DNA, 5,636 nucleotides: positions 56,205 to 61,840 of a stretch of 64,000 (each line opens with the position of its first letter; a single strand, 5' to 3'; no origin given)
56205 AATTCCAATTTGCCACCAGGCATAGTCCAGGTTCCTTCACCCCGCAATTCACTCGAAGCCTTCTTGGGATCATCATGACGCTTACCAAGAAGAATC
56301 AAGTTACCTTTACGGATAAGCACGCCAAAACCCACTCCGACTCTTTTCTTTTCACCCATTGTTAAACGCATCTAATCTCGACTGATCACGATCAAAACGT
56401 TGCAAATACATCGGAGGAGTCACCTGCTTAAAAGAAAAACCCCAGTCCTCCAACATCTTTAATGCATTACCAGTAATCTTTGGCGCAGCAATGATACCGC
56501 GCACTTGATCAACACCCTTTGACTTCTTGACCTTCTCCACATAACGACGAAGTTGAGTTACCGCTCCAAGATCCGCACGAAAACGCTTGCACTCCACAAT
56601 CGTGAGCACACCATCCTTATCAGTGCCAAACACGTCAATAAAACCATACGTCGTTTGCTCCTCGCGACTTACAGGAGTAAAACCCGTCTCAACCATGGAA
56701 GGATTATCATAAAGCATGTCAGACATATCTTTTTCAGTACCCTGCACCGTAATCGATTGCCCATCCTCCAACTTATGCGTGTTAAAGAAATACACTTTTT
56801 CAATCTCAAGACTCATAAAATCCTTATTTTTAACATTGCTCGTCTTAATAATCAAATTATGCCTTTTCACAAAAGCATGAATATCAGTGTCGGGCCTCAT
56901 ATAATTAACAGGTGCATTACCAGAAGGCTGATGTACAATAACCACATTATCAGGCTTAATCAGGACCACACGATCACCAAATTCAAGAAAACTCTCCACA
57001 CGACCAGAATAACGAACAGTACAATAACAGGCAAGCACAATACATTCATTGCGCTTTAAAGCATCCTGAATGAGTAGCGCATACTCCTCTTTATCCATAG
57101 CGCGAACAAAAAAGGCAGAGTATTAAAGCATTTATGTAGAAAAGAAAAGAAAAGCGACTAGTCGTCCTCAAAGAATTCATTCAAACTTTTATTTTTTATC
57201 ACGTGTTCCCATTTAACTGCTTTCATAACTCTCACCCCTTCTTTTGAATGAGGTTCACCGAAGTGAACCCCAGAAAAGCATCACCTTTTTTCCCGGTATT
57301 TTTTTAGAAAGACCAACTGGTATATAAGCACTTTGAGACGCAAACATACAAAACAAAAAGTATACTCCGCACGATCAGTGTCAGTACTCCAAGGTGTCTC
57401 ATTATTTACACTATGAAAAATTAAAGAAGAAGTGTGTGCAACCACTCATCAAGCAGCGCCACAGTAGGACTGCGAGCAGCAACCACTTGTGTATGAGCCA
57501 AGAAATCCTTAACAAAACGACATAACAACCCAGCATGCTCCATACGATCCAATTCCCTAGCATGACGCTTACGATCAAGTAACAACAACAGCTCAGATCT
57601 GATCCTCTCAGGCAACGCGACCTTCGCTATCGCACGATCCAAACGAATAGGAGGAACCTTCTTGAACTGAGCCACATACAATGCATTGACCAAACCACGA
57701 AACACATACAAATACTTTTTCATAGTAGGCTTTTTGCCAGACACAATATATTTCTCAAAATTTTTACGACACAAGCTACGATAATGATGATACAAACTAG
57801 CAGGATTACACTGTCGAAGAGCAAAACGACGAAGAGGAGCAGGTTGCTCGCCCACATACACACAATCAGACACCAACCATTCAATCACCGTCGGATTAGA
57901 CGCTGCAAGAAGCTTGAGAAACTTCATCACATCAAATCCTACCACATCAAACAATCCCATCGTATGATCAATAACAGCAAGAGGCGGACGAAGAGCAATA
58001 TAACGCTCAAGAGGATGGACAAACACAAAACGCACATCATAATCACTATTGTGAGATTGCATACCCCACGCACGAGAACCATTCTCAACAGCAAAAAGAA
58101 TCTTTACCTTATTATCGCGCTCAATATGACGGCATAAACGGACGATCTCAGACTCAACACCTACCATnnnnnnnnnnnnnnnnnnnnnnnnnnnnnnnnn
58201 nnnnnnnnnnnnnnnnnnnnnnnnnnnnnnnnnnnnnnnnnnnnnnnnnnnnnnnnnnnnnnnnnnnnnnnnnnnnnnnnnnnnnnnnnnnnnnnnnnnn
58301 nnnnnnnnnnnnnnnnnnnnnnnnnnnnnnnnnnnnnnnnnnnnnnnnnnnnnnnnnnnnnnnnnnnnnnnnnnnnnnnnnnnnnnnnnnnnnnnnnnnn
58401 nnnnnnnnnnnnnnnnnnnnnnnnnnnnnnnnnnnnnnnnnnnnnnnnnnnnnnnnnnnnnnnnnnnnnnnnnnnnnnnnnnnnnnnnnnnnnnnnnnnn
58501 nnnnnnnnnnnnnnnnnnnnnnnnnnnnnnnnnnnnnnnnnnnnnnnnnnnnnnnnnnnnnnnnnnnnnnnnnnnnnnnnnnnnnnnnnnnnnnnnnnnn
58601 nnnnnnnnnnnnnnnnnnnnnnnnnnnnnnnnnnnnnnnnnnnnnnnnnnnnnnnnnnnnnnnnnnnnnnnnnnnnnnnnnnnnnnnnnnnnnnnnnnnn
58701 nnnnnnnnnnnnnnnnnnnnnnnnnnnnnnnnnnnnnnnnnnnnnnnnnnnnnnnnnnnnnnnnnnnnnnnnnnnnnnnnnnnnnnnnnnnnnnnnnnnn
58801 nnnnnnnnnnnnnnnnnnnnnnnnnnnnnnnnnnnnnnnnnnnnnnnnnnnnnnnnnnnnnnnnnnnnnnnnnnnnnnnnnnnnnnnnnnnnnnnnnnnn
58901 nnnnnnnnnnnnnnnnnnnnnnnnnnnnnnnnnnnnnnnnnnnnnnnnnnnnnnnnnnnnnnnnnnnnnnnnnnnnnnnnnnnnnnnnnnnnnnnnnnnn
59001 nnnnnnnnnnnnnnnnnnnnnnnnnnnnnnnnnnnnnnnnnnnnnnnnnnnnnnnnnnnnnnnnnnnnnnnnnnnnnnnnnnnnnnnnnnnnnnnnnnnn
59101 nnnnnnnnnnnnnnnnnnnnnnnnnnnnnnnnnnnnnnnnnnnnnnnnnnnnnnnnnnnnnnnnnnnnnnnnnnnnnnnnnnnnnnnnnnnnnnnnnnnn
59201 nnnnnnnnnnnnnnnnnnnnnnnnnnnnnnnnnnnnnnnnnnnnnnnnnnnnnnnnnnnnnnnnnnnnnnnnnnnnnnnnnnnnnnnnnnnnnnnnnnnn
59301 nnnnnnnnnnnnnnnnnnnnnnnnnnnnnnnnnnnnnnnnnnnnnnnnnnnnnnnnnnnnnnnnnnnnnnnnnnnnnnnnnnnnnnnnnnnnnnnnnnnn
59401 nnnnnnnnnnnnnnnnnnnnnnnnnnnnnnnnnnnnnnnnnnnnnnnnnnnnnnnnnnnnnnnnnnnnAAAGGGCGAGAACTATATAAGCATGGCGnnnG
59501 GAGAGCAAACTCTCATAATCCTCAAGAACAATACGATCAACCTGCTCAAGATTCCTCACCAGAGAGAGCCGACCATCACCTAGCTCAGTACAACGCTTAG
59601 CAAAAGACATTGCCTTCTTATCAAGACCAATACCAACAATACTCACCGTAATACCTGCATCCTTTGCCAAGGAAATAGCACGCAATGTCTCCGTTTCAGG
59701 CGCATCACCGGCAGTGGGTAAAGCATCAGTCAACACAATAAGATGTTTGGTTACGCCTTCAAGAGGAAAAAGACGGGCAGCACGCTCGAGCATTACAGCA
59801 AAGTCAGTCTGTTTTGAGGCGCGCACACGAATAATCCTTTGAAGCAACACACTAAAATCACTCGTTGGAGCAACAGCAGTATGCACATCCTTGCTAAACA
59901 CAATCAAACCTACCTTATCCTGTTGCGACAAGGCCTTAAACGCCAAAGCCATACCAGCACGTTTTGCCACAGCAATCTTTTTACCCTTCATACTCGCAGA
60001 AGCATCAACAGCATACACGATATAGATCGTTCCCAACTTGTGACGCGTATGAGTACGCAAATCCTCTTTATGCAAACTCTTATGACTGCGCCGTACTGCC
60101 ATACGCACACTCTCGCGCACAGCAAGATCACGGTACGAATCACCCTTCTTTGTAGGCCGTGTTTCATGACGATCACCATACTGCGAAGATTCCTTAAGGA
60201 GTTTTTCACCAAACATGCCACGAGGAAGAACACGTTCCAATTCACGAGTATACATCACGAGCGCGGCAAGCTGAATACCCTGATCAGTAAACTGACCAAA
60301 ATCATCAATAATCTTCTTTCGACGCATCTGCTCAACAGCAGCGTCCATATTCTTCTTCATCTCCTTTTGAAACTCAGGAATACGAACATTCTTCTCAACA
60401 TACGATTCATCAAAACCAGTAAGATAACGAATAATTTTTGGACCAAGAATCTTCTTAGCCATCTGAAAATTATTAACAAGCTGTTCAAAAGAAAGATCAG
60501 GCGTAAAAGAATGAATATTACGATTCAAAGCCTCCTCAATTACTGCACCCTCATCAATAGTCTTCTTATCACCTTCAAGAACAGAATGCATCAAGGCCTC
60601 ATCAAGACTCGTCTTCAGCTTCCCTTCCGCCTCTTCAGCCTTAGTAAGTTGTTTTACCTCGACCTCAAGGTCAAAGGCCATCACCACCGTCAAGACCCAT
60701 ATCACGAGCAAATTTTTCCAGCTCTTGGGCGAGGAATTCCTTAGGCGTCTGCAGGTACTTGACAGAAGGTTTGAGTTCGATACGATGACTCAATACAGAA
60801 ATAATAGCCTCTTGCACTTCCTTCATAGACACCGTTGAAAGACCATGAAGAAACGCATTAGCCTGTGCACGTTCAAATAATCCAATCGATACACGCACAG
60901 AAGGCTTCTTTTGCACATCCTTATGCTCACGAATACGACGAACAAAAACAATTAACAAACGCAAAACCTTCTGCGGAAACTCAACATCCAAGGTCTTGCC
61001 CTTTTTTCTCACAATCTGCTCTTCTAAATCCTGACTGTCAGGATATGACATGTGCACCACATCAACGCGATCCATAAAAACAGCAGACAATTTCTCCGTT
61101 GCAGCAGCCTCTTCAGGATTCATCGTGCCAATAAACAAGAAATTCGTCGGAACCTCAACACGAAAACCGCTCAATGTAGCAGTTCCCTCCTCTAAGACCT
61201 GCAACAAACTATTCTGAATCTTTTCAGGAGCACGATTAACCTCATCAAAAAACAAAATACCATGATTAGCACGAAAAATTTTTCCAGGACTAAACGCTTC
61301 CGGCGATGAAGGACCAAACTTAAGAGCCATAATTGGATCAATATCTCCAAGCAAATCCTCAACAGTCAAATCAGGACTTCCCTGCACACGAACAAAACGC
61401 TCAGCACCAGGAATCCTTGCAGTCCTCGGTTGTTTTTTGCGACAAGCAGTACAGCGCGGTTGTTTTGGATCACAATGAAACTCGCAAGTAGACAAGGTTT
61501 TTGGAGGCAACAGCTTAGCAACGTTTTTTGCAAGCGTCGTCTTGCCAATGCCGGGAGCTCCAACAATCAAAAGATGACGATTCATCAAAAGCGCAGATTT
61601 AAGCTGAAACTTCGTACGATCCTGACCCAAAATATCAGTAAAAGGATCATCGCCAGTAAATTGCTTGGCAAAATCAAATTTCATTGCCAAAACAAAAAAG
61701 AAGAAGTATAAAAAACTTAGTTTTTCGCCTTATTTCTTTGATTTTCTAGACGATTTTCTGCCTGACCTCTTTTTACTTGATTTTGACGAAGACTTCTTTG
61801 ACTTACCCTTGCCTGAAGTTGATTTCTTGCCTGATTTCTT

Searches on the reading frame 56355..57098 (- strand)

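Call 66: search_protein_families(library=pfam, proteins=[window:56355-57098:-], max_evalue=0.001)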
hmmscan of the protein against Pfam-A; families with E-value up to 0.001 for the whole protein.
window:56355-57098:- (248 aa): 2 families
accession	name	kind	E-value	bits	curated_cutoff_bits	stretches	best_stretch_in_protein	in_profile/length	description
PF01939.22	NucS_C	-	1.3e-35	122.5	24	1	122-234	2-114/124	Endonuclease NucS C-terminal domain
PF21003.3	NucS_N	-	7.9e-19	67.9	23.9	1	19-112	5-97/100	Endonuclease NucS N-terminal PH-like domain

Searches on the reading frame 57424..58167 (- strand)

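Call 66: search_protein_families(library=pfam, proteins=[window:57424-58167:-], max_evalue=0.001)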
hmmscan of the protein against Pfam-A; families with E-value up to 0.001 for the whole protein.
window:57424-58167:- (248 aa): 1 family
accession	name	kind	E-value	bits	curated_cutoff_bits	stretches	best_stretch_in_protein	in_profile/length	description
PF10127.15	RlaP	-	2.3e-55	188.5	23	1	12-240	9-244/249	RNA repair pathway DNA polymerase beta family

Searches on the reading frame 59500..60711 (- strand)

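Call 8: search_protein_families(library=pfam, proteins=[window:59500-60711:-], max_evalue=0.001)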
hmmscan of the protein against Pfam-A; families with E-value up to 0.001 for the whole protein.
window:59500-60711:- (404 aa): 5 families
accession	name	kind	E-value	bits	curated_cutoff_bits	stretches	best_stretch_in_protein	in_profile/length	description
PF13519.12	VWA_2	-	2.2e-12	48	27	1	231-330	1-106/107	von Willebrand factor type A domain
PF00092.34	VWA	-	2.9e-10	41.1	23.8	1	231-366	2-144/174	von Willebrand factor type A domain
PF13768.12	VWA_3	-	2.1e-08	34.8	27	1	231-366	3-138/155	von Willebrand factor type A domain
PF01882.25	DUF58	-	6.6e-06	25.9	23.4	1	233-347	40-158/216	Protein of unknown function DUF58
PF09967.15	DUF2201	-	6.8e-06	26.7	26.4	1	231-348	1-108/123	VWA-like domain (DUF2201)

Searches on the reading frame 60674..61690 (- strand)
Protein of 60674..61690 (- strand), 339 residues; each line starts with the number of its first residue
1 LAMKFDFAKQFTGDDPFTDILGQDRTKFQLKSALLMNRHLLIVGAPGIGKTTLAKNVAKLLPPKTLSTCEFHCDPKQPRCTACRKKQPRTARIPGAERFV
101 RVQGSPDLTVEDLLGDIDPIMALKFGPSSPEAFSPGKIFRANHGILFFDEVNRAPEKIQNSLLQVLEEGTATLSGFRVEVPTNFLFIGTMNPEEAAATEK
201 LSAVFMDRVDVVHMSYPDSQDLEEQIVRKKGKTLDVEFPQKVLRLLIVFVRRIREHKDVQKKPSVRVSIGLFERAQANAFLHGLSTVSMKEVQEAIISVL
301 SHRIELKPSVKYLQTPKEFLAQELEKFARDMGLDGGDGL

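Call 66: search_protein_families(library=pfam, proteins=[window:60674-61690:-], max_evalue=0.001)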
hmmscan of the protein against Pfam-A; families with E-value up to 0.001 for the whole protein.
window:60674-61690:- (339 aa): 16 families
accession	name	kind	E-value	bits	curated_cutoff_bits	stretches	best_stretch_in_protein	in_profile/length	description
PF01078.27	Mg_chelatase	-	2.1e-19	70.2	20.3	2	133-199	97-165/207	Magnesium chelatase, subunit ChlI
PF07728.20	AAA_5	-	4.1e-19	69.4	22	1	98-208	27-138/139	AAA domain (dynein-related subfamily)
PF07726.17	AAA_3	-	1.6e-18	67.2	27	1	98-209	26-129/131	ATPase family associated with various cellular activities (AAA)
PF00158.32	Sigma54_activat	-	2.3e-12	47.4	20.2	1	135-213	86-166/168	Sigma-54 interaction domain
PF07724.20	AAA_2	-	2.9e-10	40.9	27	1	137-238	70-159/166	AAA domain (Cdc48 subfamily)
PF17863.7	AAA_lid_2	-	6.1e-08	32.7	22.7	1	254-309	4-59/74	AAA lid domain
PF00004.35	AAA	-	3.6e-07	31.1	21.2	0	40-61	1-22/131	ATPase family associated with various cellular activities (AAA)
PF00493.29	MCM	-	1.1e-06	28.3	23.3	0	31-68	51-88/224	MCM P-loop domain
PF08298.17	AAA_PrkA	-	6.3e-06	25.9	25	1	110-229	200-322/358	PrkA AAA domain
PF20030.5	bpMoxR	-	8.9e-06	25.4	27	0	29-63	23-57/205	MoxR domain in the MoxR-vWA-beta-propeller ternary systems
PF20720.3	nSTAND3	-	2e-05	24.8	27.2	1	31-60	11-40/155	Novel STAND NTPase 3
PF05496.18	RuvB_N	-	2.4e-05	24.6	27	0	38-61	34-57/159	Holliday junction DNA helicase RuvB P-loop domain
PF13191.12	AAA_16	-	0.00018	22.5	32.6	1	38-77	25-64/167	AAA ATPase domain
PF13401.12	AAA_22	-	0.0002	22.1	27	1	38-72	6-33/130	AAA domain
PF12775.13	AAA_7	-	0.00029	20.9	25.8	1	25-71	21-67/181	P-loop containing dynein motor region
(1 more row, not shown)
